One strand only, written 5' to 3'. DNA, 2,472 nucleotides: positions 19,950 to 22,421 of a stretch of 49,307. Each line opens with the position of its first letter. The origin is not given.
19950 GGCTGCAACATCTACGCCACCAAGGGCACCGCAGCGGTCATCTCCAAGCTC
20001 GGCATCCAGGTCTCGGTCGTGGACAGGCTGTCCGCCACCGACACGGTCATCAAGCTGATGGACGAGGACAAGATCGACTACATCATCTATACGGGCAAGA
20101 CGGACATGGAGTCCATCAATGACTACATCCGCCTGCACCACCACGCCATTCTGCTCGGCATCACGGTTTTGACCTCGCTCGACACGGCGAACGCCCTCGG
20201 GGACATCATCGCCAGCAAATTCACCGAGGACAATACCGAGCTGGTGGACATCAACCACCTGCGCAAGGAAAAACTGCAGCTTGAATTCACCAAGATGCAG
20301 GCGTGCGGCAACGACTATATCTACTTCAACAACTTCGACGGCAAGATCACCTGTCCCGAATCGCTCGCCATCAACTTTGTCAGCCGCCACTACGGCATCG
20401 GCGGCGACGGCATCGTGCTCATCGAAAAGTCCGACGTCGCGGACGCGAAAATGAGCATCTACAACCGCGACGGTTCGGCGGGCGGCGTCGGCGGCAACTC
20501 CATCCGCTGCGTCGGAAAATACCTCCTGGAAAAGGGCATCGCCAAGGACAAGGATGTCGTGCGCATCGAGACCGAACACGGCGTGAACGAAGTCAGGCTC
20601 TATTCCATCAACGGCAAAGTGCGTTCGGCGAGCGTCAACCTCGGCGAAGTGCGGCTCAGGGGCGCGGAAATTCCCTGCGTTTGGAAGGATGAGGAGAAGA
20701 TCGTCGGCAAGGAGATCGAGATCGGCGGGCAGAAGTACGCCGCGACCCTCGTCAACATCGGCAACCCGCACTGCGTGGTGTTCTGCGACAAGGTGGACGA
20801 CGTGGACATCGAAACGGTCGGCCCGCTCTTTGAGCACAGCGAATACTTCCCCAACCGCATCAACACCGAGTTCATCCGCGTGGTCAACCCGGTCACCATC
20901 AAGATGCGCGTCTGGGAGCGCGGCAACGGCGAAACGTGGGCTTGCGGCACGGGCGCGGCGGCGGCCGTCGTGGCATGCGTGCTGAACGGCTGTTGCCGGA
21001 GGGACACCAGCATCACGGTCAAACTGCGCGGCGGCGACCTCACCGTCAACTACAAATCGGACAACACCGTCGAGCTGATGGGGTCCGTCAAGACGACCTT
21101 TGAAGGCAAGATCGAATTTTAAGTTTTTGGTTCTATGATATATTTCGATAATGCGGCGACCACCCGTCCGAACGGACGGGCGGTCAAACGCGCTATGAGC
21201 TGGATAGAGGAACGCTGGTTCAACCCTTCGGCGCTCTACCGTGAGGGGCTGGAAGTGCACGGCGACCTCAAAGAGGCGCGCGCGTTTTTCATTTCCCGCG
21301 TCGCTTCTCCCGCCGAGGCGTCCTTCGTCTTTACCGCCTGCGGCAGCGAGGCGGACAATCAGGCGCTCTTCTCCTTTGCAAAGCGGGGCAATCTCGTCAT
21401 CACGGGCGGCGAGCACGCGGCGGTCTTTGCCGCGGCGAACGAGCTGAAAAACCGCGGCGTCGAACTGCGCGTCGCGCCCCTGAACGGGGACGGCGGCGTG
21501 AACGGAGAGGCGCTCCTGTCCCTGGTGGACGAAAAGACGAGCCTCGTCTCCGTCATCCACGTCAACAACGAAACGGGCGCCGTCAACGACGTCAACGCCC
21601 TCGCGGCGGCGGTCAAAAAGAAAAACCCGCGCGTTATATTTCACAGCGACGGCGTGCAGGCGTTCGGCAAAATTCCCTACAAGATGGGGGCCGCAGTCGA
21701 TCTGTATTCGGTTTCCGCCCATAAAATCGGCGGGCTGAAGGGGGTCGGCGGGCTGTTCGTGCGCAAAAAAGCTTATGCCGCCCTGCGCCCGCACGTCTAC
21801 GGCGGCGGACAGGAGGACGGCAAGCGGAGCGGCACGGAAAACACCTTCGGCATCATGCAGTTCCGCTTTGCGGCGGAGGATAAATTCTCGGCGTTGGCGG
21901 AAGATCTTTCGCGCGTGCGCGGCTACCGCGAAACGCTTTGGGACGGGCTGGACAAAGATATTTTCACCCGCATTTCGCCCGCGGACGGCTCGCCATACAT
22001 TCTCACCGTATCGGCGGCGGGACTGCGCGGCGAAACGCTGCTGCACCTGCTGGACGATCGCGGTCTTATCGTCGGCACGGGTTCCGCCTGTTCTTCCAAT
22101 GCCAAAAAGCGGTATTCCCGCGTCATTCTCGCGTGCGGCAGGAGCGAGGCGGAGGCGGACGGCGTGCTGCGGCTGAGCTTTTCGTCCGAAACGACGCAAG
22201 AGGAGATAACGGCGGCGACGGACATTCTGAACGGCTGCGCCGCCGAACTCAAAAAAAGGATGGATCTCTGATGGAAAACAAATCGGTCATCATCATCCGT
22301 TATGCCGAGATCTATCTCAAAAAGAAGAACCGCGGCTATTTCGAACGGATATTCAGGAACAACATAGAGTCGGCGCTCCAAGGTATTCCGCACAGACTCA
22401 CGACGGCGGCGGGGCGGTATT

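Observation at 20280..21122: CarB fused in frame to a DapF-like domain that lacks the first catalytic cysteine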

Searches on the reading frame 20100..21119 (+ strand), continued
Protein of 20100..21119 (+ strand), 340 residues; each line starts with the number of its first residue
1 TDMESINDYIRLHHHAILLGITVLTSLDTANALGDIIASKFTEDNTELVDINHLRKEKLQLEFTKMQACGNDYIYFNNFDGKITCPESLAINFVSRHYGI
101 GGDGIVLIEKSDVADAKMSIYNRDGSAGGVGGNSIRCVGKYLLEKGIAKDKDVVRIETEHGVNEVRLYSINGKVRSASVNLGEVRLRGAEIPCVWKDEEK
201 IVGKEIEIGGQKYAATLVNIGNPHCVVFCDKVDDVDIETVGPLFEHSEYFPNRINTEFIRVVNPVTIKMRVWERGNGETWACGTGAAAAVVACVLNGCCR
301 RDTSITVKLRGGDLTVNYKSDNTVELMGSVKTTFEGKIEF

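Call 33: search_solved_structures(query=window:20280-21119:+, show_alignments=5, max_evalue=1e-40)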
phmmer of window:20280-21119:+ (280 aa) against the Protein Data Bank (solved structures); distinct sequences matched with E-value up to 1e-40: 7.
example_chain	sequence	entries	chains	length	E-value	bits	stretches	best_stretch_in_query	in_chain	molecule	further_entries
2otn_A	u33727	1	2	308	9.4e-65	222.1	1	2-278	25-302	Diaminopimelate epimerase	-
9mro_A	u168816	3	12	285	3.5e-58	200.5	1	1-278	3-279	Diaminopimelate epimerase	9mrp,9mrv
3ejx_A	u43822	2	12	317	1.6e-47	165.6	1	1-276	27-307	Diaminopimelate epimerase, chloroplastic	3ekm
5ha4_A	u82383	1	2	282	4.9e-43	150.8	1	1-279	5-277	Diaminopimelate epimerase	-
2q9h_A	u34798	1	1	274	4.3e-41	144.5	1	1-260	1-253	Diaminopimelate epimerase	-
8qzy_A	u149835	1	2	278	6.5e-41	143.9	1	1-278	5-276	Diaminopimelate epimerase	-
1bwz_A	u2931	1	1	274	9.2e-41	143.4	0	1-260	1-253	PROTEIN (DIAMINOPIMELATE EPIMERASE)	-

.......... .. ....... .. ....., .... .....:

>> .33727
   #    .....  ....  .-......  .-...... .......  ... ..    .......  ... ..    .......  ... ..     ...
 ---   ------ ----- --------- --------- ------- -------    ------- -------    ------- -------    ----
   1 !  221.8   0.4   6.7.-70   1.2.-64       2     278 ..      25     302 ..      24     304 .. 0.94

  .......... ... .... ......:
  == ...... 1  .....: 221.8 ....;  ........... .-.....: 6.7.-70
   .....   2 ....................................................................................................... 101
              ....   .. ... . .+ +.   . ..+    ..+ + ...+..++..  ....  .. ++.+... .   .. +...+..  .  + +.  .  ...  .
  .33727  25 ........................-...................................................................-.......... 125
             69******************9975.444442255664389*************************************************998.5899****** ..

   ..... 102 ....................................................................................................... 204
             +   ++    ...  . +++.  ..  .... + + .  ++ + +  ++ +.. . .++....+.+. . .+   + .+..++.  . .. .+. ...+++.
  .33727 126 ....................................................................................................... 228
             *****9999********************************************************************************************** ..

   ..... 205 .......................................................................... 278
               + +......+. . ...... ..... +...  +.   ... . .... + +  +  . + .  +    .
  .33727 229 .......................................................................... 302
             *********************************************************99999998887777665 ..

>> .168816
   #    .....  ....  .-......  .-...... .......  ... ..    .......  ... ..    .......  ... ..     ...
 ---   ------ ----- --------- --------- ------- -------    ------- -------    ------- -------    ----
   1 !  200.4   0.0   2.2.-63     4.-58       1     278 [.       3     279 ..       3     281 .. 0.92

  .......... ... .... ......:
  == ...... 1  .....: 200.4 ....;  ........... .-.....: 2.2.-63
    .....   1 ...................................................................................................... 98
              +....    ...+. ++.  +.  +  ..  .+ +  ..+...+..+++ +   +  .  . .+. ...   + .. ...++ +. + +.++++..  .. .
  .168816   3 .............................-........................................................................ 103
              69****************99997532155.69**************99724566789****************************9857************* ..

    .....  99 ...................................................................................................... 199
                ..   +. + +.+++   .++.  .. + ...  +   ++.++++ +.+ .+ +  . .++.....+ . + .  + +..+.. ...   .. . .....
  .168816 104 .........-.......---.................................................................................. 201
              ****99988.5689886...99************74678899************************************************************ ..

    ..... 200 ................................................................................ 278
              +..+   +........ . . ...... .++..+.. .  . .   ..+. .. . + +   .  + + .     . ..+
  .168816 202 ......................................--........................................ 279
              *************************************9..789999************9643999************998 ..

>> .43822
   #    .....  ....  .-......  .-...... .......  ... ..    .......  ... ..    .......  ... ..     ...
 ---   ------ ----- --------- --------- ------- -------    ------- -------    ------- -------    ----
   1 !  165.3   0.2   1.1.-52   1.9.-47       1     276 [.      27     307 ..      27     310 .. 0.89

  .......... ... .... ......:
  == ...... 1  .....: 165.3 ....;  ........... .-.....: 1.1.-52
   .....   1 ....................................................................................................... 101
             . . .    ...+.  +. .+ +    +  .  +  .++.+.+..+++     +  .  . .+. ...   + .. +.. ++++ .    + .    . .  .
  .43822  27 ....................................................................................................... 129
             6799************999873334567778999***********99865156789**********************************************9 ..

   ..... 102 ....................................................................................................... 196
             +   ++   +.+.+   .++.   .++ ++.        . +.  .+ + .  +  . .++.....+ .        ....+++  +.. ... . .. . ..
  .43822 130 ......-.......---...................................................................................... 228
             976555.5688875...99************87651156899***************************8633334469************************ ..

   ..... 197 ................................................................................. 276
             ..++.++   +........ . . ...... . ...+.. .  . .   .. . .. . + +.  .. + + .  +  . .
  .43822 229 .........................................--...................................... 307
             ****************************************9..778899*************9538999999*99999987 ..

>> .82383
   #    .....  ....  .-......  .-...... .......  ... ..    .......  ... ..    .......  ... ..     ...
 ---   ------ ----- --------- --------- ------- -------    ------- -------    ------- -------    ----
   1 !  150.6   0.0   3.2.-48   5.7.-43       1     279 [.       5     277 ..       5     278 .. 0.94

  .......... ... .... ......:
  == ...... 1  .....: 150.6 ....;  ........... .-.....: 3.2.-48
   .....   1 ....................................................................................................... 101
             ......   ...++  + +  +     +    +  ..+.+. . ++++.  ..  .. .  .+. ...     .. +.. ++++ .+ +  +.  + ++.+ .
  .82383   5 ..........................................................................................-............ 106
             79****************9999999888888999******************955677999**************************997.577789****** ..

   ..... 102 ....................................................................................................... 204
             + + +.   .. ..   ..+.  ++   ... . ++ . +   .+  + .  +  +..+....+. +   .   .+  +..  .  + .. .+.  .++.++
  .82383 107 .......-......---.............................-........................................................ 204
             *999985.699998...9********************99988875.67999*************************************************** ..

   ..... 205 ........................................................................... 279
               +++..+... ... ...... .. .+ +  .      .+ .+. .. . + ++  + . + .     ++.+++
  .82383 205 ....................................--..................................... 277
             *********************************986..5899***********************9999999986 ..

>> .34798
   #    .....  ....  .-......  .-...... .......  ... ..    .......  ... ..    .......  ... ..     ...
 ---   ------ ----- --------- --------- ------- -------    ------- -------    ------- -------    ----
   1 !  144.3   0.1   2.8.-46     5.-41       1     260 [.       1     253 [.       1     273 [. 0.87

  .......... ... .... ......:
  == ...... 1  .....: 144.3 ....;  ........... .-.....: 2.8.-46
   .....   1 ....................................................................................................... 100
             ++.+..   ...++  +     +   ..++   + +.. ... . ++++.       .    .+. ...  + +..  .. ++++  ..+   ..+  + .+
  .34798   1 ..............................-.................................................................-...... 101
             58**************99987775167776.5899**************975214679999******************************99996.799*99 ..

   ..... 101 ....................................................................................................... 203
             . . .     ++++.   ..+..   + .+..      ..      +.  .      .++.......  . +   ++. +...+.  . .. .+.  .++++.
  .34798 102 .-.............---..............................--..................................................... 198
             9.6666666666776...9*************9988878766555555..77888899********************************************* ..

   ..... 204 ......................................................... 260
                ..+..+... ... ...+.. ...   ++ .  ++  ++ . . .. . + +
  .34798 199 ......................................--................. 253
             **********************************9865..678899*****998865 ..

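Call 61: search_protein_representatives(protein=window:20100-21119:+)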
Query: 340 residues. Proteins with E-value up to 0.001 (for the whole library): 19169; up to 1e-10: 11505; up to 1e-30: 2116. The best 150 are listed.
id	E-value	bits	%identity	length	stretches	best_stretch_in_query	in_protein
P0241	7.3e-108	377.2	50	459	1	4-338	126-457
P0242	6.1e-107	374.1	53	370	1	8-339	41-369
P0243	3.1e-106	371.8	50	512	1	5-339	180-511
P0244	2.0e-99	349.4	49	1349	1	7-339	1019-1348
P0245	4.4e-98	345.0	53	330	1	3-339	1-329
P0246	1.7e-96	339.7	48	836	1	7-339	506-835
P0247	1.3e-93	330.3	70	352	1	66-277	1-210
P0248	5.1e-87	308.6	51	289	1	49-340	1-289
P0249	5.4e-77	275.7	42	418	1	7-339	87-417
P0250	8.6e-76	271.7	47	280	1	60-339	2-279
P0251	8.0e-74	265.2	54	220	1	60-279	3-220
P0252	1.8e-73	264.1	50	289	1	61-336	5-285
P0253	5.8e-72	259.1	47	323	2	177-337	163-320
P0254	7.5e-72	258.8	73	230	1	10-176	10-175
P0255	9.0e-72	258.5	45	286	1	60-339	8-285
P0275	1.5e-65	238.1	44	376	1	54-339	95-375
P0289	1.7e-62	228.0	45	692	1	42-339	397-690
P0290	3.7e-62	226.9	44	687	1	61-339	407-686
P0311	8.5e-60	219.1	43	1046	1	30-339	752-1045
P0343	5.2e-57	210.0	40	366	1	57-329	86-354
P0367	5.3e-55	203.4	40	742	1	39-330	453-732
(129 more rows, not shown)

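Call 63: search_protein_families(library=pfam, proteins=[P0244, P0242, P0246, P0311, P0249, P0289, P0290, P0367, P0275, P0343], max_evalue=0.00001)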
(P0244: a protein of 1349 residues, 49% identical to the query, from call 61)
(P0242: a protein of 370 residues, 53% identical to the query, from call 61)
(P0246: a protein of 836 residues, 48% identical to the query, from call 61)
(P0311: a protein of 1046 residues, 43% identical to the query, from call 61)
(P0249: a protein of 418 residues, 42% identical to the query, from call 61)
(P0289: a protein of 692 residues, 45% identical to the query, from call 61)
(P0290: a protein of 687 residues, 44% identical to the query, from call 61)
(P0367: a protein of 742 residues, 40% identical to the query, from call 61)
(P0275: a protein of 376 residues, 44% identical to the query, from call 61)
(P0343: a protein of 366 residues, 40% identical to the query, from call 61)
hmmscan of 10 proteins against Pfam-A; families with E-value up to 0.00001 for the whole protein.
P0244 (1349 aa): 11 families
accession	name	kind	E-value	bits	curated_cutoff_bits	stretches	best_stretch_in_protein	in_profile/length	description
PF02786.22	CPSase_L_D2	-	3.5e-115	383.3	19.8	2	128-333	1-210/211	Carbamoyl-phosphate synthase L chain, ATP binding domain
PF25596.1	CPSase_L_D1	-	2.1e-96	318.3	27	2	7-125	2-118/118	Carbamoyl phosphate synthase preATP-grasp domain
PF01678.24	DAP_epimerase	-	3.5e-60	201.9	34.7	2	1227-1341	2-120/121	Diaminopimelate epimerase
PF02787.25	CPSase_L_D3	-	1.2e-23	83.3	26.6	1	425-498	4-79/80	Carbamoyl-phosphate synthetase large chain, oligomerisation domain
PF02142.27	MGS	-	5.1e-19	68.6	24.1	1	950-1037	1-94/94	MGS-like domain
PF07478.18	Dala_Dala_lig_C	-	6.7e-15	55.6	24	1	154-301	27-174/204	D-ala D-ala ligase C-terminus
PF02222.28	ATP-grasp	-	2.6e-11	43.9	27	0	674-838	2-163/179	ATP-grasp domain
PF15632.11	ATPgrasp_Ter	-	4.6e-11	43.1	29.1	1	741-864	3-111/131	ATP-grasp in the biosynthetic pathway with Ter operon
PF02655.19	ATP-grasp_3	-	5.3e-10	40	23.2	1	675-838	11-157/160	ATP-grasp domain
PF01071.24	GARS_A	-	6.2e-09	36.4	27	1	673-837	8-188/194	Phosphoribosylglycinamide synthetase, ATP-grasp (A) domain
PF05544.16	Pro_racemase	-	1.7e-06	27.8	27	1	1117-1226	56-170/325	Proline racemase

P0242 (370 aa): 1 family
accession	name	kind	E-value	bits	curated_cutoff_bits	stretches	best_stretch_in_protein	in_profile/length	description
PF01678.24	DAP_epimerase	-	2.2e-59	199.2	34.7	2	248-362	2-120/121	Diaminopimelate epimerase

P0246 (836 aa): 9 families
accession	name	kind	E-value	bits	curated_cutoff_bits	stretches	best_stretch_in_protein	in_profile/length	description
PF01678.24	DAP_epimerase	-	7.4e-64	213.7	34.7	2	714-829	2-121/121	Diaminopimelate epimerase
PF25596.1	CPSase_L_D1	-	2e-47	160.3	27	1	42-153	2-117/118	Carbamoyl phosphate synthase preATP-grasp domain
PF02786.22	CPSase_L_D2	-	3e-35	122.1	19.8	1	157-357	1-209/211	Carbamoyl-phosphate synthase L chain, ATP binding domain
PF02142.27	MGS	-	8.6e-18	64.7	24.1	1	436-524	1-94/94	MGS-like domain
PF15632.11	ATPgrasp_Ter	-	4.6e-08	33.3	29.1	1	231-354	3-111/131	ATP-grasp in the biosynthetic pathway with Ter operon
PF02655.19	ATP-grasp_3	-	9.2e-08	32.8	23.2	1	165-328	11-157/160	ATP-grasp domain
PF07478.18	Dala_Dala_lig_C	-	5.7e-07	29.7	24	1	180-326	24-174/204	D-ala D-ala ligase C-terminus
PF01071.24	GARS_A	-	7.9e-07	29.5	27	1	164-297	9-153/194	Phosphoribosylglycinamide synthetase, ATP-grasp (A) domain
PF02222.28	ATP-grasp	-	9.9e-07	29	27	1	164-328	2-163/179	ATP-grasp domain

P0311 (1046 aa): 4 families
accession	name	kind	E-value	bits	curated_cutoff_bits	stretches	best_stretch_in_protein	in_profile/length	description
PF01678.24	DAP_epimerase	-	1.6e-49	167.4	34.7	2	924-1034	2-116/121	Diaminopimelate epimerase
PF25596.1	CPSase_L_D1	-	7.7e-39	132.6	27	2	16-113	19-114/118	Carbamoyl phosphate synthase preATP-grasp domain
PF02786.22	CPSase_L_D2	-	9.7e-23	81.2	19.8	1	126-247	90-210/211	Carbamoyl-phosphate synthase L chain, ATP binding domain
PF02787.25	CPSase_L_D3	-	4.1e-15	56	26.6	1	320-394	3-78/80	Carbamoyl-phosphate synthetase large chain, oligomerisation domain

P0249 (418 aa): 2 families
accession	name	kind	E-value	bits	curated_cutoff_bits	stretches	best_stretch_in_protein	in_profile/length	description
PF01678.24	DAP_epimerase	-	2.1e-49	167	34.7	2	143-264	1-119/121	Diaminopimelate epimerase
PF02142.27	MGS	-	2.3e-17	63.3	24.1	1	18-105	1-94/94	MGS-like domain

P0289 (692 aa): 2 families
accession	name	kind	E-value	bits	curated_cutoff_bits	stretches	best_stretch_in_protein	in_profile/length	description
PF01678.24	DAP_epimerase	-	2e-49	167.1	34.7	2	418-543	1-121/121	Diaminopimelate epimerase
PF02786.22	CPSase_L_D2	-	2.4e-13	50.5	19.8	1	122-226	97-210/211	Carbamoyl-phosphate synthase L chain, ATP binding domain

P0290 (687 aa): 1 family
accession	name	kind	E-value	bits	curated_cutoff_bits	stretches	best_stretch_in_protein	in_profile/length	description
PF01678.24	DAP_epimerase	-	2.6e-70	234.5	34.7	2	566-678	2-119/121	Diaminopimelate epimerase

P0367 (742 aa): 1 family
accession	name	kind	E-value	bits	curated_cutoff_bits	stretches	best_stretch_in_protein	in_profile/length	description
PF01678.24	DAP_epimerase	-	5.1e-51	172.2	34.7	2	477-602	1-121/121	Diaminopimelate epimerase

P0275 (376 aa): 1 family
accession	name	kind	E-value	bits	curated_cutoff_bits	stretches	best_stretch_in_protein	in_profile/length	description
PF01678.24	DAP_epimerase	-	8.1e-64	213.6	34.7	2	257-369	2-121/121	Diaminopimelate epimerase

P0343 (366 aa): 2 families
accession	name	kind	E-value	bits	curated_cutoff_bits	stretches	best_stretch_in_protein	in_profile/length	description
PF01678.24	DAP_epimerase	-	4.7e-49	165.9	34.7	2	244-357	2-120/121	Diaminopimelate epimerase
PF02567.21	PhzC-PhzF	-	1.9e-07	31.4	27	1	136-315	44-223/281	Phenazine biosynthesis-like protein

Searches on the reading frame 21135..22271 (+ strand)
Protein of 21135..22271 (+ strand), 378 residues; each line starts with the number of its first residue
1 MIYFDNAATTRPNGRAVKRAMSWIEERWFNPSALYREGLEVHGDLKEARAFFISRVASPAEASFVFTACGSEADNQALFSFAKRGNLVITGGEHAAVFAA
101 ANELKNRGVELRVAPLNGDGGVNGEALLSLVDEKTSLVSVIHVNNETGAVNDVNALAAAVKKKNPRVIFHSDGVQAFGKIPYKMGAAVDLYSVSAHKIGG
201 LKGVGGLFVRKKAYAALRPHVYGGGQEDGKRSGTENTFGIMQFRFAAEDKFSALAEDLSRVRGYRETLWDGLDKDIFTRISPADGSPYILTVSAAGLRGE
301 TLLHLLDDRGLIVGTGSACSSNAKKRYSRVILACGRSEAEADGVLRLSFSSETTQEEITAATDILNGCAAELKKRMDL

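Call 24: search_protein_families(library=pfam, proteins=[window:21135-22271:+], max_evalue=0.00001)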
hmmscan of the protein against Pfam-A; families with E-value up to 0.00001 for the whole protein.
window:21135-22271:+ (378 aa): 1 family
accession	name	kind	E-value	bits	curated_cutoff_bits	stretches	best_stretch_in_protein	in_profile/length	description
PF00266.25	Aminotran_5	-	1.5e-49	169.4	21.5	1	2-359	1-369/371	Aminotransferase class-V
